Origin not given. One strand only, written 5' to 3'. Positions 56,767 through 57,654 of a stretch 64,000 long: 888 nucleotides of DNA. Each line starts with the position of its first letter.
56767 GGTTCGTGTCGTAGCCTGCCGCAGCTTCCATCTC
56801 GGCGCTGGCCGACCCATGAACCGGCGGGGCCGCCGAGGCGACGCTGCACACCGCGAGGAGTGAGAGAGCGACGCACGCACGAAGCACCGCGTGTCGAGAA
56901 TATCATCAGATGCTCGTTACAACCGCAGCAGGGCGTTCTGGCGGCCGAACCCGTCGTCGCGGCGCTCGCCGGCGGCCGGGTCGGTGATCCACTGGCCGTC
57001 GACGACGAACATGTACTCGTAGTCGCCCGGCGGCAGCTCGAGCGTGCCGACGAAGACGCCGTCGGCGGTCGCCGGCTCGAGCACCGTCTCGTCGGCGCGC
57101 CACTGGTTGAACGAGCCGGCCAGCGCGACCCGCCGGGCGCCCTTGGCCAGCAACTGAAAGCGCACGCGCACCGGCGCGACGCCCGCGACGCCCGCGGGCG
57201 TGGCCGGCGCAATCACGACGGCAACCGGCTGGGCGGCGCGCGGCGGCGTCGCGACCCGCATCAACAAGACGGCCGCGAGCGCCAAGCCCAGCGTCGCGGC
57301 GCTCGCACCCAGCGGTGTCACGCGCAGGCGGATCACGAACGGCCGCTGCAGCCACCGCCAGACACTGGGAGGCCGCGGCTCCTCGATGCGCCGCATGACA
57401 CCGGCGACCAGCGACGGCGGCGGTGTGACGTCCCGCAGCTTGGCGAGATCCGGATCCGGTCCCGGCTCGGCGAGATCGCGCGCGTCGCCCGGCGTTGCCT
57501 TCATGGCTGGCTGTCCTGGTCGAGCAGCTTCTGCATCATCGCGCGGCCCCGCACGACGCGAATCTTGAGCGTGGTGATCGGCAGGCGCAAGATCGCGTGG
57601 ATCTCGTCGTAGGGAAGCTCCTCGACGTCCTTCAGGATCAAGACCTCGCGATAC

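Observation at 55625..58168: ECF sigma / anti-sigma pair whose anti-sigma sensor domain is a CBM48/AMPK-beta-type carbohydrate-binding fold, duplicated in the next gene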

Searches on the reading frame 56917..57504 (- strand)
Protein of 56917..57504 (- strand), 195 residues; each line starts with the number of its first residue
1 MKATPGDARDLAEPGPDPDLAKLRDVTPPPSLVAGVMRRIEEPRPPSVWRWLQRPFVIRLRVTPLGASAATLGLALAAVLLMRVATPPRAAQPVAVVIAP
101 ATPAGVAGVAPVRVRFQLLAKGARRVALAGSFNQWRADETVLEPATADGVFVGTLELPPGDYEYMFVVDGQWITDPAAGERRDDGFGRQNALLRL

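Call 3: search_protein_families(library=pfam, proteins=[window:56917-57504:-], max_evalue=0.01)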
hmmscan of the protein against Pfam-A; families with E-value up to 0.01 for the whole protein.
window:56917-57504:- (195 aa): 3 families
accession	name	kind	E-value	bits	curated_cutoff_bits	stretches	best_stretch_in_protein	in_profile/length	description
PF16561.11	AMPK1_CBM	-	3.9e-13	49.8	26.8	1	121-190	9-74/85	Glycogen recognition site of AMP-activated protein kinase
PF02922.24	CBM_48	-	1.4e-07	32.1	22.4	1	113-176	12-81/83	Carbohydrate-binding module 48 (Isoamylase N-terminal domain)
PF22058.2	X25_BaPul_like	-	0.0011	19.4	27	1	134-173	17-57/87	Pullulanase X25 domain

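Call 6: find_homologous_proteins(query=window:56917-57504:-)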
Query window:56917-57504:- (195 aa): 202 proteins with E <= 0.001 among 8000 candidates; the best 120 are listed.
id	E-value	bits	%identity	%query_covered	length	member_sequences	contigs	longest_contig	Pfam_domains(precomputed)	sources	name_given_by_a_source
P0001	1.5e-88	314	78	97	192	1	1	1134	PF02922.25,PF16561.12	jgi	-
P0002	8.8e-88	311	77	100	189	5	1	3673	PF02922.25,PF16561.12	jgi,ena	-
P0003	8.1e-85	302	76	97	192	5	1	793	PF02922.25,PF16561.12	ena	-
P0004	4.0e-84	299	74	96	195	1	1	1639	PF02922.25,PF16561.12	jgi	-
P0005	2.8e-83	297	75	97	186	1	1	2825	PF02922.25,PF16561.12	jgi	jgi:hypothetical protein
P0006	3.1e-82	293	77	93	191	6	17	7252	PF02922.25,PF16561.12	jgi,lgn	jgi:hypothetical protein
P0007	1.2e-81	291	74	93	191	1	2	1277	PF02922.25,PF16561.12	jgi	jgi:hypothetical protein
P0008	4.2e-81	290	75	96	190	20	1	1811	PF02922.25,PF16561.12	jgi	jgi:hypothetical protein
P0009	1.1e-80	288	100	73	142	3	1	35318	-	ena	-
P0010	3.7e-80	287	74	94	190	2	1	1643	PF02922.25,PF16561.12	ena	-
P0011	1.2e-75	272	79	82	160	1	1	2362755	PF02922.25,PF16561.12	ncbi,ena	-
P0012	3.7e-72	260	65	97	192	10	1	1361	PF02922.25,PF16561.12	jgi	-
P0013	3.7e-70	254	68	92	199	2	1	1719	PF02922.25,PF16561.12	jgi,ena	-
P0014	2.6e-66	241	63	90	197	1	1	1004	PF02922.25,PF16561.12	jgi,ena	-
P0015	1.1e-65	239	61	97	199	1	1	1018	PF02922.25,PF16561.12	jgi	jgi:Glycogen recognition site of AMP-activated protein kinase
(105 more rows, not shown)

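Call 16: find_related_loci(query=A1, collection=genome_contigs, flank=8000)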
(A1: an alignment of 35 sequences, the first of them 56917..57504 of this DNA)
Query A1 (195 aa) in genome_contigs; peptide patterns used: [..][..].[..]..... (x = any residue, [..] = any of these).
268 stretches matched a pattern; 209 encode a relative of the query (tblastn E <= 1e-3); the best 80 are kept; 80 distinct loci.
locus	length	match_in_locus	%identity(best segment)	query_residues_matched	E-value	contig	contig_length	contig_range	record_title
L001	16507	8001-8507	80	28-195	3e-80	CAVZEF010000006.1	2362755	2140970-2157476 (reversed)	MAG: uncultured proteobacterium isolate MFD05841.bin.2.175 genome assembly, contig: contig_6243, whole genome shotgun se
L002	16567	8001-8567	75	7-195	9e-74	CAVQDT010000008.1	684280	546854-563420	MAG: uncultured proteobacterium isolate MFD02134.bin.2.171 genome assembly, contig: contig_18129, whole genome shotgun s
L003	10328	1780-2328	64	20-195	9e-66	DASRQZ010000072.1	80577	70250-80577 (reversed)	MAG TPA_asm: Polyangia bacterium isolate SMAG_U4460 k141_3641924, whole genome shotgun sequence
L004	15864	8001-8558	51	16-195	4e-46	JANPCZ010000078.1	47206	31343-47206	MAG: Myxococcales bacterium isolate VAR_78_metabat_446 VAR_78_k141_3180989, whole genome shotgun sequence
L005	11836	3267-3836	51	19-195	6e-45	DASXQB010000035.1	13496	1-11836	MAG TPA_asm: Polyangia bacterium isolate SMAG_U5423 k141_5976359, whole genome shotgun sequence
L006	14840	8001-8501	47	20-192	3e-41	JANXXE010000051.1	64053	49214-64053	MAG: Myxococcales bacterium isolate GL140_2_metabat_379_sub GL140_2_k141_642018, whole genome shotgun sequence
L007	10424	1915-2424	45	20-195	3e-39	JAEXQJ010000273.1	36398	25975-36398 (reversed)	MAG: Proteobacteria bacterium isolate OH_HBrB_216 k127_1548423, whole genome shotgun sequence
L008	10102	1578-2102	50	20-195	1e-38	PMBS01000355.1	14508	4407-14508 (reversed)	MAG: Myxococcales bacterium isolate fen_1144 73.20120700_E3M.35_contig_476, whole genome shotgun sequence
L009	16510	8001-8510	49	20-195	5e-37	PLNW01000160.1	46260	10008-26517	MAG: Myxococcales bacterium isolate fen_1158 73.20120800_E1D.7_contig_5588, whole genome shotgun sequence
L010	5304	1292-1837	47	19-195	2e-36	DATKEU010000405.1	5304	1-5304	MAG TPA_asm: Polyangia bacterium isolate SMAG_U14507 k141_1147295, whole genome shotgun sequence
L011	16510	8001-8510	50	20-195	1e-35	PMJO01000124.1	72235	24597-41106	MAG: Myxococcales bacterium isolate fen_1125 73.20120600_E2D.64_contig_3275, whole genome shotgun sequence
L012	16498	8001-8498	41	20-193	6e-31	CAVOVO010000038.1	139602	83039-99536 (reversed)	MAG: uncultured delta proteobacterium isolate MFD09779.bin.2.67 genome assembly, contig: contig_55921, whole genome shot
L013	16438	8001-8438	49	55-195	2e-28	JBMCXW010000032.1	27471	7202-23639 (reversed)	MAG: Myxococcota bacterium isolate D5M12_5 NODE_522_length_27471_cov_19.195725, whole genome shotgun sequence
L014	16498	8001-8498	41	20-193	5e-28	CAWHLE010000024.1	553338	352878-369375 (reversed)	MAG: uncultured delta proteobacterium isolate MFD02416.bin.2.187 genome assembly, contig: contig_8638, whole genome shot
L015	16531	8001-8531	36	6-195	2e-27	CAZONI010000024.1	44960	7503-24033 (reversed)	MAG TPA_asm: uncultured Desulfobacteraceae bacterium isolate binchicken_co150_469 genome assembly, contig: NODE_1675_len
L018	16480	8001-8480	37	26-195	7e-24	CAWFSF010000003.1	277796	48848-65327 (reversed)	MAG: Nitrospirota bacterium isolate MFD00905.bin.2.216 genome assembly, contig: contig_29257, whole genome shotgun seque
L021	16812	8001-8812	43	28-193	3e-23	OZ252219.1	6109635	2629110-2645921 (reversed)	MAG: Vicinamibacterales bacterium isolate c486d04e-8d25-486b-b053-8cece0c204bf genome assembly, chromosome: 1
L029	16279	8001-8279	50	102-195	4e-22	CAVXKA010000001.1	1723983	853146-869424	MAG: Candidatus Eisenbacteria bacterium isolate MFD05942.bin.1.119 genome assembly, contig: contig_14319, whole genome s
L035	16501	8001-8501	37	21-193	2e-21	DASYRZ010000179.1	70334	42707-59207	MAG TPA_asm: Gemmatimonadales bacterium isolate SMAG_U4524 k141_4122145, whole genome shotgun sequence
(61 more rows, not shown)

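Call 21: search_solved_structures(query=A1, max_evalue=0.01, show_alignments=3)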
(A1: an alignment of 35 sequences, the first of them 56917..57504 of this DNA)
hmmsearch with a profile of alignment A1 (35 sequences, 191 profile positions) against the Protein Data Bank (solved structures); distinct sequences matched with E-value up to 0.01: 43.
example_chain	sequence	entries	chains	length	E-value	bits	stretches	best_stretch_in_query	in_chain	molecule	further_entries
2lu3_A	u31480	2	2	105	6.5e-15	58.6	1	103-190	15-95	5'-AMP-activated protein kinase subunit beta-2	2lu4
4y0g_A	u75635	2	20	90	7.7e-15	58.4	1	117-190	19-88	5'-AMP-activated protein kinase subunit beta-2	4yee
2f15_A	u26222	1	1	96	7.9e-15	58.3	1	116-190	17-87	5'-AMP-activated protein kinase, beta-2 subunit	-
6b2e_B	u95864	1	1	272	3.9e-14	56.1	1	100-190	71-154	5'-AMP-activated protein kinase subunit beta-2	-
7jhg_B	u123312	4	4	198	7.8e-14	55.1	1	117-190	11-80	5'-AMP-activated protein kinase subunit beta-2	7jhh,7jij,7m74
4rer_B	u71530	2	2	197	8e-14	55.1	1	117-190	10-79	5'-AMP-activated protein kinase subunit beta-2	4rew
1z0m_A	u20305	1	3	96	8.4e-14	55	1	117-190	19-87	5'-AMP-activated protein kinase, beta-1 subunit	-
1z0n_A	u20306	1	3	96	9.4e-14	54.8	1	117-190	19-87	5'-AMP-activated protein kinase, beta-1 subunit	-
4yef_A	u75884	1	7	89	1e-13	54.7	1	118-190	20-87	5'-AMP-activated protein kinase subunit beta-1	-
4qfg_B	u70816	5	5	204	3.5e-13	53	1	117-190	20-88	5'-AMP-activated protein kinase subunit beta-1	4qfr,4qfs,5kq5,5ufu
5t5t_B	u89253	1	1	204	5e-13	52.5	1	117-190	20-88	5'-AMP-activated protein kinase subunit beta-1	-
6e4t_B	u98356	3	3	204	5.1e-13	52.4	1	117-190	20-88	5'-AMP-activated protein kinase subunit beta-1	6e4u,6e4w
6c9f_B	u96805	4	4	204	5.4e-13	52.4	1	117-190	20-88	5'-AMP-activated protein kinase subunit beta-1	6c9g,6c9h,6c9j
5ot1_A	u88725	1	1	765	5.6e-13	52.3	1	107-188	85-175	Pullulanase type II, GH13 family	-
4zhx_B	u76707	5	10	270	5.9e-13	52.2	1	101-190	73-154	5'-AMP-activated protein kinase subunit beta-1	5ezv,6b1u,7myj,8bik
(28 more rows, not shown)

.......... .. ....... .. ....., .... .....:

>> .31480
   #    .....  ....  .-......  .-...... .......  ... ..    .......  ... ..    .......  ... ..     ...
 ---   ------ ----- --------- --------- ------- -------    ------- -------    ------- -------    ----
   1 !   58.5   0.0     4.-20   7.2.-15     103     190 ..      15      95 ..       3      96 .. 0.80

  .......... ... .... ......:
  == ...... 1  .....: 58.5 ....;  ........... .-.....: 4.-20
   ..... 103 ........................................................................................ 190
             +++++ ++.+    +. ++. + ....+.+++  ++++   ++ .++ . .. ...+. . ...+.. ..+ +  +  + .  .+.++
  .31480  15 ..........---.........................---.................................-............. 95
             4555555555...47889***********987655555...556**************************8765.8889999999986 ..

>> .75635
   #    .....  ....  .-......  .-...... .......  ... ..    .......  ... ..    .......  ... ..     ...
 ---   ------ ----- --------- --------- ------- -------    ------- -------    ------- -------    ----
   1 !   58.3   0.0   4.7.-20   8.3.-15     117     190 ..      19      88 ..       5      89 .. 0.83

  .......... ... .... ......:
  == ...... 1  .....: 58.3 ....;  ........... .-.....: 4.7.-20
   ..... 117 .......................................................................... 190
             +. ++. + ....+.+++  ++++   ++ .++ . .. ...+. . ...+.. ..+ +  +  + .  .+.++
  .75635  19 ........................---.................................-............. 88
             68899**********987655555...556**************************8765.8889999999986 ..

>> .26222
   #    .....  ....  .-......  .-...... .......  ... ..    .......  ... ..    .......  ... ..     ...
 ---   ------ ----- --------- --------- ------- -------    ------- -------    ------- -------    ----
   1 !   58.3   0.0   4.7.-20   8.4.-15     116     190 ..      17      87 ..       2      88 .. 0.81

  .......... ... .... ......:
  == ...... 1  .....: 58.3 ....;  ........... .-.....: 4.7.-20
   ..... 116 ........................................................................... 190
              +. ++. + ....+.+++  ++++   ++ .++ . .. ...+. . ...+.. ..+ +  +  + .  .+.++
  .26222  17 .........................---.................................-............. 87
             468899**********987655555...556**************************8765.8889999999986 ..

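Call 30: predict_structure(alignment_id=A1)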
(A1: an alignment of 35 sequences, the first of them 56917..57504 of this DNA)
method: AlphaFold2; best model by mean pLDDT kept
length: 195 residues; sequences in the alignment: 35
mean_pLDDT: 81.1   pTM: 0.47
mean pLDDT of the five models: 81.1, 80.4, 79.9, 76.4, 74.9
residues with pLDDT >= 90: 86; 70-90: 65; 50-70: 24; < 50: 20
segments of 3 or more residues with pLDDT < 50: 1-7, 9-11, 90-93, 99-102
pLDDT, mean of each block of 10 residues (from residue 1): 45 62 74 73 77 81 80 89 65 50 63 98 98 98 97 97 98 97 94 97
secondary structure, 60 per line:
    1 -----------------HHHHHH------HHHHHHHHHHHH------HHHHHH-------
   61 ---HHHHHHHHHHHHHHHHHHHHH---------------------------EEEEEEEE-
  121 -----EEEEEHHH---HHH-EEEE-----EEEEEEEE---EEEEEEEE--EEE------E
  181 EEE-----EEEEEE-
elements in order: H18-23 H30-41 H48-53 H64-84 E112-119 E126-130 E141-144 E150-157 E161-168 E171-173 E180-183 E189-194

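Call 34: search_protein_families(library=ncbifam, proteins=[window:56917-57504:-], max_evalue=0.01)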
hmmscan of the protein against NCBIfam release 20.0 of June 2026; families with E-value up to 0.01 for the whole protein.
window:56917-57504:- (195 aa): 1 family
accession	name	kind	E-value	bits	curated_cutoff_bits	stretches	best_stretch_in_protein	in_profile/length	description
NF008967.0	PRK12313.1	equivalog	0.0078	14.6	577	1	113-170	39-95/633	1,4-alpha-glucan branching protein GlgB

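Call 36: fold_search(model_id=the predicted structure, library=pdb)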
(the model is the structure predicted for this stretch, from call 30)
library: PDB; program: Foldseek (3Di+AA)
matches with E <= 10: 1358; with E <= 0.001: 114
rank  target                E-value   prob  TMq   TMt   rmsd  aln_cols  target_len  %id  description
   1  6c9f_B                3.5e-08  1.00  0.38  0.42   1.6        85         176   32  AMP-activated protein kinase bound to pharmacological activator R734 (released 2018-11-28)
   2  6c9h_B                5.0e-08  1.00  0.38  0.44   1.5        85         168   32  non-phosphorylated AMP-activated protein kinase bound to pharmacological activator R734 (released 2018-11-28)
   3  6c9g_B                5.3e-08  1.00  0.38  0.42   1.5        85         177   32  AMP-activated protein kinase bound to pharmacological activator R739 (released 2018-11-28)
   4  6c9j_B                6.3e-08  1.00  0.39  0.43   1.5        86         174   31  AMP-activated protein kinase bound to pharmacological activator R734 (released 2018-11-28)
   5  5kq5_B                1.0e-07  1.00  0.37  0.45   1.5        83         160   32  AMPK bound to allosteric activator (released 2016-08-17)
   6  4cfe_D                1.1e-07  1.00  0.38  0.44   1.3        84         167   31  Structure of full length human AMPK in complex with a small molecule activator, a benzimidazole derivative (991) (released 2013-12-25)
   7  3nme_A                1.1e-07  1.00  0.38  0.26   2.9        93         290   25  Structure of a plant phosphatase (released 2010-08-11)
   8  1z0m_B                1.1e-07  1.00  0.38  0.87   1.8        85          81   32  the glycogen-binding domain of the AMP-activated protein kinase beta1 subunit (released 2005-10-25)
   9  8bik_E                1.4e-07  1.00  0.38  0.42   1.7        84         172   32  Crystal structure of human AMPK heterotrimer in complex with allosteric activator C455 (released 2024-05-15)
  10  4yee_N                2.0e-07  1.00  0.36  0.77   2.6        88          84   32  beta2 carbohydrate binding module (CBM) of AMP-activated protein kinase (AMPK) in complex with glucosyl-beta-cyclodext (released 2015-04-01)
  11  4cfe_B                2.3e-07  1.00  0.38  0.44   1.3        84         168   31  Structure of full length human AMPK in complex with a small molecule activator, a benzimidazole derivative (991) (released 2013-12-25)
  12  4cff_B                2.3e-07  1.00  0.38  0.43   1.6        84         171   32  Structure of full length human AMPK in complex with a small molecule activator, a thienopyridone derivative (A-769662) (released 2013-12-25)
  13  1z0m_C                2.3e-07  1.00  0.36  0.81   2.4        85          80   33  the glycogen-binding domain of the AMP-activated protein kinase beta1 subunit (released 2005-10-25)
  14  5ezv_D                2.6e-07  1.00  0.37  0.39   1.4        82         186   32  X-ray crystal structure of AMP-activated protein kinase alpha-2/alpha-1 RIM chimaera (alpha-2(1-347)/alpha-1(349-401)/ (released 2016-03-09)
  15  7myj_B                2.6e-07  1.00  0.36  0.38   2.2        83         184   31  Structure of full length human AMPK (a2b1g1) in complex with a small molecule activator MSG011 (released 2022-06-29)
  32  4yef_B                7.3e-07  1.00  0.35  0.75   2.8        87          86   32  beta1 carbohydrate binding module (CBM) of AMP-activated protein kinase (AMPK) in complex with glucosyl-beta-cyclodode (released 2015-06-24)
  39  4yef_E                1.3e-06  1.00  0.35  0.75   2.8        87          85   32  beta1 carbohydrate binding module (CBM) of AMP-activated protein kinase (AMPK) in complex with glucosyl-beta-cyclodode (released 2015-06-24)
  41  1z0m_A                1.7e-06  1.00  0.37  0.80   1.6        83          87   31  the glycogen-binding domain of the AMP-activated protein kinase beta1 subunit (released 2005-10-25)
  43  4yef_C                1.8e-06  1.00  0.38  0.89   1.5        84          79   31  beta1 carbohydrate binding module (CBM) of AMP-activated protein kinase (AMPK) in complex with glucosyl-beta-cyclodode (released 2015-06-24)
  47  4yef_D                2.5e-06  1.00  0.37  0.88   1.7        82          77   32  beta1 carbohydrate binding module (CBM) of AMP-activated protein kinase (AMPK) in complex with glucosyl-beta-cyclodode (released 2015-06-24)
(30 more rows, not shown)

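Call 51: search_protein_families(library=pfam, proteins=[L035:3027-4652:+, L035:5742-7316:+, L035:9418-10551:-, L035:10722-11858:+, L018:5798-6685:+, L018:9445-10113:+, L018:10541-11140:+, L029:5524-6588:-, L029:10924-12144:+, L021:6303-7205:+], max_evalue=0.001)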
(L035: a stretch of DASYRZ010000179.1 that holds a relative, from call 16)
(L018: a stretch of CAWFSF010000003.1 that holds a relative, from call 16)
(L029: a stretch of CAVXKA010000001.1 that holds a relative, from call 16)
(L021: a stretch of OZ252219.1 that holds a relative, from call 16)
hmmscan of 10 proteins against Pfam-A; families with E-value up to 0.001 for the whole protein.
L035:3027-4652:+ (541 aa): 1 family
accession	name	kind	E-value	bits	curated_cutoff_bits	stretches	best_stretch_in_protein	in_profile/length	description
PF00171.27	Aldedh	-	2.6e-102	343.2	23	1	54-510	7-449/461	Aldehyde dehydrogenase family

L035:5742-7316:+ (524 aa): 3 families
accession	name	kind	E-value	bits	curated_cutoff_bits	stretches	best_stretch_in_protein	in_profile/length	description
PF03190.21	Thioredox_DsbH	-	3.6e-50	170.5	27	1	34-191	1-158/163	Protein of unknown function, DUF255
PF13899.12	Thioredoxin_7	-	1.5e-08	35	27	1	55-143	2-82/83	Thioredoxin-like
PF01532.26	Glyco_hydro_47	-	8.4e-05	22.2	22.9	0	402-501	86-181/455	Glycosyl hydrolase family 47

L035:9418-10551:- (377 aa): 1 family
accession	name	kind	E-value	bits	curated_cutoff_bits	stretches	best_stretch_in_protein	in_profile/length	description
PF01960.23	ArgJ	-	1.7e-130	435.6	32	1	1-377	16-377/377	ArgJ family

L035:10722-11858:+ (378 aa): 17 families
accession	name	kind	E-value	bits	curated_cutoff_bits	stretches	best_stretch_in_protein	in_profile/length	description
PF14559.12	TPR_19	-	4.2e-21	75.5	25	2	53-108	2-57/68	Tetratricopeptide repeat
PF07719.23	TPR_2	-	5.1e-19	67.2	27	0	10-40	3-33/34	Tetratricopeptide repeat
PF00515.34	TPR_1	-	3.7e-17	61.8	27.8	0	14-40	7-33/34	Tetratricopeptide repeat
PF13428.12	TPR_14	-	1.2e-14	53.8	23.5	2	10-49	3-42/44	Tetratricopeptide repeat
PF13414.12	TPR_11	-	1.2e-12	47.8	26.8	1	16-52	2-38/42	TPR repeat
PF13432.12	TPR_16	-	1.6e-12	48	32.7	3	82-145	3-65/65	Tetratricopeptide repeat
PF13431.12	TPR_17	-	1.4e-10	41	24.4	0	168-199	2-33/34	Tetratricopeptide repeat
PF13181.12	TPR_8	-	2.1e-09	37.2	25.7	0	18-39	11-32/34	Tetratricopeptide repeat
PF13424.12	TPR_12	-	1.4e-08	35.2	30.1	0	47-105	8-74/77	Tetratricopeptide repeat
PF12895.13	ANAPC3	-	1.5e-08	35.2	27.2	0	166-205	10-49/82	Anaphase-promoting complex, cyclosome, subunit 3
PF13174.12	TPR_6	-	2.1e-08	34.7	26.3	0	112-144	1-33/33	Tetratricopeptide repeat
PF13176.12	TPR_7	-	8.8e-07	29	27.9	0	78-109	1-32/36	Tetratricopeptide repeat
PF13374.12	TPR_10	-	3.2e-05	24.2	27.5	0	182-202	5-25/42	Tetratricopeptide repeat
PF07721.20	TPR_4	-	5.5e-05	23.8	27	0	180-204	2-26/26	Tetratricopeptide repeat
PF23914.1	TPR_CcmH_CycH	-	0.00015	22.1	42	0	82-160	56-136/158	Cytochrome c-type biogenesis protein H TPR domain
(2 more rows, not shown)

L018:5798-6685:+ (295 aa): 0 families

L018:9445-10113:+ (222 aa): 0 families

L018:10541-11140:+ (199 aa): 2 families
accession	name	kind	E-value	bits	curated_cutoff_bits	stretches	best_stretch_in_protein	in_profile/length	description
PF10082.15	BBP2_2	-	4.4e-06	26.3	23.7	0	150-197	329-376/378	Putative beta-barrel porin 2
PF13505.12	OMP_b-brl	-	7.1e-06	26.7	28.7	1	20-197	24-173/175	Outer membrane protein beta-barrel domain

L029:5524-6588:- (354 aa): 1 family
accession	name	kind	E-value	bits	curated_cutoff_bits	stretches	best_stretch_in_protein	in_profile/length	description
PF14321.11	DUF4382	-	1.2e-11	45.5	25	1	40-178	18-136/136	Domain of unknown function (DUF4382)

L029:10924-12144:+ (406 aa): 3 families
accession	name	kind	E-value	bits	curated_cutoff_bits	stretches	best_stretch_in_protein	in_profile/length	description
PF00266.25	Aminotran_5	-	1.4e-67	228.8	21.5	1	20-397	1-371/371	Aminotransferase class-V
PF01053.26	Cys_Met_Meta_PP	-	2e-07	30.4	27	1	98-229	84-209/381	Cys/Met metabolism PLP-dependent enzyme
PF01041.23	DegT_DnrJ_EryC1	-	0.00018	21.3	19.8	1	93-187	53-140/360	DegT/DnrJ/EryC1/StrS aminotransferase family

L021:6303-7205:+ (300 aa): 1 family
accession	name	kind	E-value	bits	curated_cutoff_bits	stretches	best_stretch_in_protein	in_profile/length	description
PF13557.12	Phenol_MetA_deg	-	2.3e-06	28.3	22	1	123-250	63-184/242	Putative MetA-pathway of phenol degradation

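Call 71: search_protein_families(library=padloc, proteins=[window:56917-57504:-], max_evalue=0.001)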
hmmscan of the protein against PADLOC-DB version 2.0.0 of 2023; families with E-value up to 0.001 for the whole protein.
window:56917-57504:- (195 aa): 0 families
